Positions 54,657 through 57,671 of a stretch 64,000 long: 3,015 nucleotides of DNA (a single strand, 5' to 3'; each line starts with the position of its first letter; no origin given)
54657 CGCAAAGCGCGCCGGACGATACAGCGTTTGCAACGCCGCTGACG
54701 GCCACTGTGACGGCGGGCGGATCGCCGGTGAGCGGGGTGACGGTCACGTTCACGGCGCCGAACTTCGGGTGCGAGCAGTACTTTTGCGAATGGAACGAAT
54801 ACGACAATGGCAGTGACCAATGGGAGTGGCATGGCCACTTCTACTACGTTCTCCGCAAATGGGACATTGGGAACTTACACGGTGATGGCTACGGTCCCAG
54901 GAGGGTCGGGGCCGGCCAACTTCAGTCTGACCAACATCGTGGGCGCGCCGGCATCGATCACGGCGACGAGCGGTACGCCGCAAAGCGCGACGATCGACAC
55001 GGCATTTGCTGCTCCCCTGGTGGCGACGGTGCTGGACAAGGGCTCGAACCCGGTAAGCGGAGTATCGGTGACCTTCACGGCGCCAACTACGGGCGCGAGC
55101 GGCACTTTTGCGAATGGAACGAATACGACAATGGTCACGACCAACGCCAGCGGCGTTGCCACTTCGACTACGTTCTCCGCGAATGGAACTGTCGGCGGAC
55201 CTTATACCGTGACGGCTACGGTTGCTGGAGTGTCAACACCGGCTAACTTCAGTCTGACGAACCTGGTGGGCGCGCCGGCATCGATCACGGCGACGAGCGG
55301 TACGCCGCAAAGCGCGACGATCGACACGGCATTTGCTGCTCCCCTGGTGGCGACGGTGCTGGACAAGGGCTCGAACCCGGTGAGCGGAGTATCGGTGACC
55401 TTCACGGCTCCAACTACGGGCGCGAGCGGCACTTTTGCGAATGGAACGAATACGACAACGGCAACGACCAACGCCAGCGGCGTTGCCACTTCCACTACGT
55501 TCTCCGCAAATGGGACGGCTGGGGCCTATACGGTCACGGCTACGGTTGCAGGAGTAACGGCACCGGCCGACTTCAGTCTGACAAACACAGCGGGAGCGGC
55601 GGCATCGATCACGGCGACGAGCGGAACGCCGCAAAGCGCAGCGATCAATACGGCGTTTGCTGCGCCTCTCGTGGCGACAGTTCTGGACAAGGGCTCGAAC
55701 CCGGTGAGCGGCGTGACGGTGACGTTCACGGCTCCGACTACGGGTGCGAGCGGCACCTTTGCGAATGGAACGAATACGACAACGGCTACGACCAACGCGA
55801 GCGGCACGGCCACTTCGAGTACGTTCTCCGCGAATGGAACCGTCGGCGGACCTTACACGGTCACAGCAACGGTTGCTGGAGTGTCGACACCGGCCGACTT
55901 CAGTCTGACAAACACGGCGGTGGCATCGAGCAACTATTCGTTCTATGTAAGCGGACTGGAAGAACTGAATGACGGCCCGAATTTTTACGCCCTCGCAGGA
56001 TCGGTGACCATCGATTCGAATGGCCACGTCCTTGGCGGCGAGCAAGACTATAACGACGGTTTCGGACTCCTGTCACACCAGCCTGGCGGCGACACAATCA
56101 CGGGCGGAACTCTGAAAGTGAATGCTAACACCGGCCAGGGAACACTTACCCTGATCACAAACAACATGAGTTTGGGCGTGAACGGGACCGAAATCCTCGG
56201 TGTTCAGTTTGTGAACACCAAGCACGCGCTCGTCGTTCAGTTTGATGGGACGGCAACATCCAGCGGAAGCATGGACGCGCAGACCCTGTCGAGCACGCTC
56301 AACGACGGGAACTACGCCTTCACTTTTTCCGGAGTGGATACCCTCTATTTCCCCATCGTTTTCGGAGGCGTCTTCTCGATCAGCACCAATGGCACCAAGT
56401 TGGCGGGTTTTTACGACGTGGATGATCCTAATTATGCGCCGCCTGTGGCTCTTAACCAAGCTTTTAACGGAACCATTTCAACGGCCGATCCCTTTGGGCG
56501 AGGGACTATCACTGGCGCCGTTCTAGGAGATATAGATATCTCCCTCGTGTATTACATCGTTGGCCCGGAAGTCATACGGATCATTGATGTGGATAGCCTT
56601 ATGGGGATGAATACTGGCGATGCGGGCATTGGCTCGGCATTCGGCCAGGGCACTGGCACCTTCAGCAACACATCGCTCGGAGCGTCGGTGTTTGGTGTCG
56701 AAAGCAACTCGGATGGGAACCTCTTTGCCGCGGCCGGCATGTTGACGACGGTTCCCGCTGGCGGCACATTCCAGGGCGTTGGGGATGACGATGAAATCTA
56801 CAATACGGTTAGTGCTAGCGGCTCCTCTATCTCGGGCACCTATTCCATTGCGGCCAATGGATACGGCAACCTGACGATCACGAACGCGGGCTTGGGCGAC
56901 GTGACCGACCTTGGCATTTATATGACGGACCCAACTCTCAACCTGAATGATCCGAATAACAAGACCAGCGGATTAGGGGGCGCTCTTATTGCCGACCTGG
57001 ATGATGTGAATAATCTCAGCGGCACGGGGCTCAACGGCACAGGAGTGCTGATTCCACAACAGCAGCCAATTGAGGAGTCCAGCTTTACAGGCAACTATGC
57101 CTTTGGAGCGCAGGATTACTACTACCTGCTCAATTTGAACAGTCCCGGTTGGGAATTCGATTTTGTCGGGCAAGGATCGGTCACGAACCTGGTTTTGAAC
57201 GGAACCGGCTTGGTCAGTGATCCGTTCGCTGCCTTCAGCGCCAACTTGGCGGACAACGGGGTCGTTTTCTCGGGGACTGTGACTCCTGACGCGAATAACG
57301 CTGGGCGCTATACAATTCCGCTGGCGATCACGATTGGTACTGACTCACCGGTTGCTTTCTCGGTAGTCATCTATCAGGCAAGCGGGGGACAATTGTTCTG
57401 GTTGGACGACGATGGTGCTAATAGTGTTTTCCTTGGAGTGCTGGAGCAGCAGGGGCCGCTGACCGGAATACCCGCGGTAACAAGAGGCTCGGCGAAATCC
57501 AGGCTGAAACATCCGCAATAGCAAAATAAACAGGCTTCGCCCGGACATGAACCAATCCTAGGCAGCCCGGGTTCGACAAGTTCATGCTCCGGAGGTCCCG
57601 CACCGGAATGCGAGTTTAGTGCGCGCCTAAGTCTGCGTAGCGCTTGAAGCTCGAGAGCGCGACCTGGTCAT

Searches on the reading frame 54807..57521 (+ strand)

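Call 80: search_protein_families(library=pfam, proteins=[window:54807-57521:+], max_evalue=0.0001)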
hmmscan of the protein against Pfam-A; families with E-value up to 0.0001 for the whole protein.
window:54807-57521:+ (904 aa): 2 families
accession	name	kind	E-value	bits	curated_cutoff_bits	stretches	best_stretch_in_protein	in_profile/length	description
PF02369.22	Big_1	-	9.2e-07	29.3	34.9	0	166-255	7-89/93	Bacterial Ig-like domain (group 1)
PF09134.16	Invasin_D3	-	1.8e-05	25.6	33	0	166-262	10-97/98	Invasin, domain 3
